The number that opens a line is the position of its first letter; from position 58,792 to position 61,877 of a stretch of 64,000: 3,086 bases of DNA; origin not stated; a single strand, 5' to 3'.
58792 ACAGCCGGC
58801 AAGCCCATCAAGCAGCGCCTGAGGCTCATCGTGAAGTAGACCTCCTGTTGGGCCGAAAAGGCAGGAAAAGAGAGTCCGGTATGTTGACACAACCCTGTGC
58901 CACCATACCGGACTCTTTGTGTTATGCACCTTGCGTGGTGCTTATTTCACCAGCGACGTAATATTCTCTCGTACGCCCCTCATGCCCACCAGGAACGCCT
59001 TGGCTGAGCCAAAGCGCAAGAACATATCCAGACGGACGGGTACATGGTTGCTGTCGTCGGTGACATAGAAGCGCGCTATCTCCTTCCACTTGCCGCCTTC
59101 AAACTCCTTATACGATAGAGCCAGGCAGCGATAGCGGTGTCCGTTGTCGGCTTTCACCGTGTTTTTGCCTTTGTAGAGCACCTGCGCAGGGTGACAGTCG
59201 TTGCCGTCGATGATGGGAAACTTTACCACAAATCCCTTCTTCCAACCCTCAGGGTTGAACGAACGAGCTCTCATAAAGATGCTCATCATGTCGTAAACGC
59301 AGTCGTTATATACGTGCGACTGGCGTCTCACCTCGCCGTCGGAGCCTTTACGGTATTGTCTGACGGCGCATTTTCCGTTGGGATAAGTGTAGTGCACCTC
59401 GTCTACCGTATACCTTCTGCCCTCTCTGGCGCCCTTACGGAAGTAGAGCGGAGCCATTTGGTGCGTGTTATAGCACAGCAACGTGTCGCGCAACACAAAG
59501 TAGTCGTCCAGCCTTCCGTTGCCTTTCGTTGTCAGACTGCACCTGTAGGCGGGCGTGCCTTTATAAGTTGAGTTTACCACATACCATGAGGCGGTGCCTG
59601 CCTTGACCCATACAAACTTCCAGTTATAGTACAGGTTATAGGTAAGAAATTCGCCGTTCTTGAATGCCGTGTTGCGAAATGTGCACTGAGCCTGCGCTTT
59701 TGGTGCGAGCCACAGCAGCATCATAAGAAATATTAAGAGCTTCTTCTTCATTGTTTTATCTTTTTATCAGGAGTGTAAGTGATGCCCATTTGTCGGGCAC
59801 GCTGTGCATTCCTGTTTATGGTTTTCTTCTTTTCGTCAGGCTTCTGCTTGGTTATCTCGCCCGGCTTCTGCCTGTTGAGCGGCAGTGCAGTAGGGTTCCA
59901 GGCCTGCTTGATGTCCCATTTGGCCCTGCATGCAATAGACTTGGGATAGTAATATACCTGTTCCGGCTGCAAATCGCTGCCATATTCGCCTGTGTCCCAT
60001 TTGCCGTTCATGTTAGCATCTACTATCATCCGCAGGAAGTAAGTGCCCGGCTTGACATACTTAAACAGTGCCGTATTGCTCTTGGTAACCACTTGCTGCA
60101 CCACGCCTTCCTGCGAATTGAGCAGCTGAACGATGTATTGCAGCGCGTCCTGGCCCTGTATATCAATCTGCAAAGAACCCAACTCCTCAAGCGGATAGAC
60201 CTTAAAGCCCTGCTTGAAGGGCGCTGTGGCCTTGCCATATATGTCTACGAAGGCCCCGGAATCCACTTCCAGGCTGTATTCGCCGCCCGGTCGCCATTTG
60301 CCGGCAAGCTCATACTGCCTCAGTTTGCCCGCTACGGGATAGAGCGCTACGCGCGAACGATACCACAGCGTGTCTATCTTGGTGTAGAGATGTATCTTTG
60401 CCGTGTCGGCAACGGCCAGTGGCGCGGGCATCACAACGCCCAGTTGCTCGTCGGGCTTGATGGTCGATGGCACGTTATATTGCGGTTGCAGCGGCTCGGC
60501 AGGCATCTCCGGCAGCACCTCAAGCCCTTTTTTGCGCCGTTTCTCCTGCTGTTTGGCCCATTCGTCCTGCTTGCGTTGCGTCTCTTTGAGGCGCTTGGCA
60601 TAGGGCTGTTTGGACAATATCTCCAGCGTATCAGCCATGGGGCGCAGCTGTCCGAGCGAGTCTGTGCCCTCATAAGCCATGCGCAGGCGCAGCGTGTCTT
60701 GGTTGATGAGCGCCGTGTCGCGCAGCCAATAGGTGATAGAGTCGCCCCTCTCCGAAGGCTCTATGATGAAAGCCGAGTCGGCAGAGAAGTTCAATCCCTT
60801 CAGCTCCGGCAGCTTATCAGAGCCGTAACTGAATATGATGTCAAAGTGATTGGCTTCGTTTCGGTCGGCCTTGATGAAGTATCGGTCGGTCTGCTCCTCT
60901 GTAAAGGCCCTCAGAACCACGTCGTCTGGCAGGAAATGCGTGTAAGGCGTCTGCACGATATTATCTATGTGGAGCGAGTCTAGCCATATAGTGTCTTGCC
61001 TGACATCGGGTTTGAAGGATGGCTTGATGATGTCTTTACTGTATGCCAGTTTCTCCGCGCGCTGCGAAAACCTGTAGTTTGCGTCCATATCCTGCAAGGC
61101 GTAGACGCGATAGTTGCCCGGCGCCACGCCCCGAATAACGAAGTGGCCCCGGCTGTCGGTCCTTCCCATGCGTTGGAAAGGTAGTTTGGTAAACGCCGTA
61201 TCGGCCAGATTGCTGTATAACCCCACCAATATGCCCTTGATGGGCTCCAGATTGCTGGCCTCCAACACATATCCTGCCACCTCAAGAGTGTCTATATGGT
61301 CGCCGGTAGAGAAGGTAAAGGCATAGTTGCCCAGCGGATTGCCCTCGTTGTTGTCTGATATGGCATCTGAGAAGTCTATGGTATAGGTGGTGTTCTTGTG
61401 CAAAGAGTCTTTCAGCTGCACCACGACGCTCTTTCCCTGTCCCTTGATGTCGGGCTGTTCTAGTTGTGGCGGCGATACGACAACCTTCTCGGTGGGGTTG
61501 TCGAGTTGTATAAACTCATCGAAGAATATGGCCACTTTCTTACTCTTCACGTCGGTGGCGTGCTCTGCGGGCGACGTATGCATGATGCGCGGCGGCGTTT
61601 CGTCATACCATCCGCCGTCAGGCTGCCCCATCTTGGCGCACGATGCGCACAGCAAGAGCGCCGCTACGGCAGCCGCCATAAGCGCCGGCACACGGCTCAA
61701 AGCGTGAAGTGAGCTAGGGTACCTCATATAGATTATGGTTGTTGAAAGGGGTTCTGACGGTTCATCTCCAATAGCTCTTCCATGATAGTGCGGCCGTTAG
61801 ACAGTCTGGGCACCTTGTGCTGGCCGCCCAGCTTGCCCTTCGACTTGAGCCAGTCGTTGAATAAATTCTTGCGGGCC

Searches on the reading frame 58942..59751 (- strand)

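Call 30: search_protein_families(library=pfam, proteins=[window:58942-59751:-], max_evalue=0.00001)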
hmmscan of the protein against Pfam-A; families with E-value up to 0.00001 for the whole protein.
window:58942-59751:- (269 aa): 1 family
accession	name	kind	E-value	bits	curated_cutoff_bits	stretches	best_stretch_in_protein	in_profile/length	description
PF11306.15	DUF3108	-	1.1e-56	192.4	26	1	37-255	1-209/209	Protein of unknown function (DUF3108)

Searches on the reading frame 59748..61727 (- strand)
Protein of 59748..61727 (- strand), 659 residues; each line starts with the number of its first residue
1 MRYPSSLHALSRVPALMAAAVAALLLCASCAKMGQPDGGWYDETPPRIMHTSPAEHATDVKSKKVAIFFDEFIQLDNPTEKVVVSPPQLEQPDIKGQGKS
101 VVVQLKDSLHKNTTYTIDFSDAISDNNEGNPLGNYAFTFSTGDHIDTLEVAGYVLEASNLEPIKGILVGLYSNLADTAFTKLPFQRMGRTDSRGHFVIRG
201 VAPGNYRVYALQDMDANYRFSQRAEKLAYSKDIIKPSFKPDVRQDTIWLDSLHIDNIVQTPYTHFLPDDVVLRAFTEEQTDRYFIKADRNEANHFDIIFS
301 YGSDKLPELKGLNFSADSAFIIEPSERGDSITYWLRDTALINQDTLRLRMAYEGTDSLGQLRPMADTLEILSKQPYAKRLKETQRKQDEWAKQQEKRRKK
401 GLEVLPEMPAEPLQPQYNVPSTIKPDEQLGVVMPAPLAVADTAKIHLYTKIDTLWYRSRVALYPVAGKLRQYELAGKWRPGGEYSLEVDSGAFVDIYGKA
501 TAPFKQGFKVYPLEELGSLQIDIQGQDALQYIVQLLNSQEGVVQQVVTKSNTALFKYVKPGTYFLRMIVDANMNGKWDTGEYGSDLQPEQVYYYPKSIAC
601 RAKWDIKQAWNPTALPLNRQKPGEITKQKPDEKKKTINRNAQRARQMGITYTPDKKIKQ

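Call 30: search_protein_families(library=pfam, proteins=[window:59748-61727:-], max_evalue=0.00001)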
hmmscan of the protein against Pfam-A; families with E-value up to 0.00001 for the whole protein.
window:59748-61727:- (659 aa): 2 families
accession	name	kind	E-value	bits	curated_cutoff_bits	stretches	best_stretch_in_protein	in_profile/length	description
PF13205.12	Big_5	-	3.2e-21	76.5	23.6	1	42-141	1-105/105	Bacterial Ig-like domain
PF09912.14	DUF2141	-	1.6e-07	31.6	24.4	0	544-582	37-75/112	Uncharacterized protein conserved in bacteria (DUF2141)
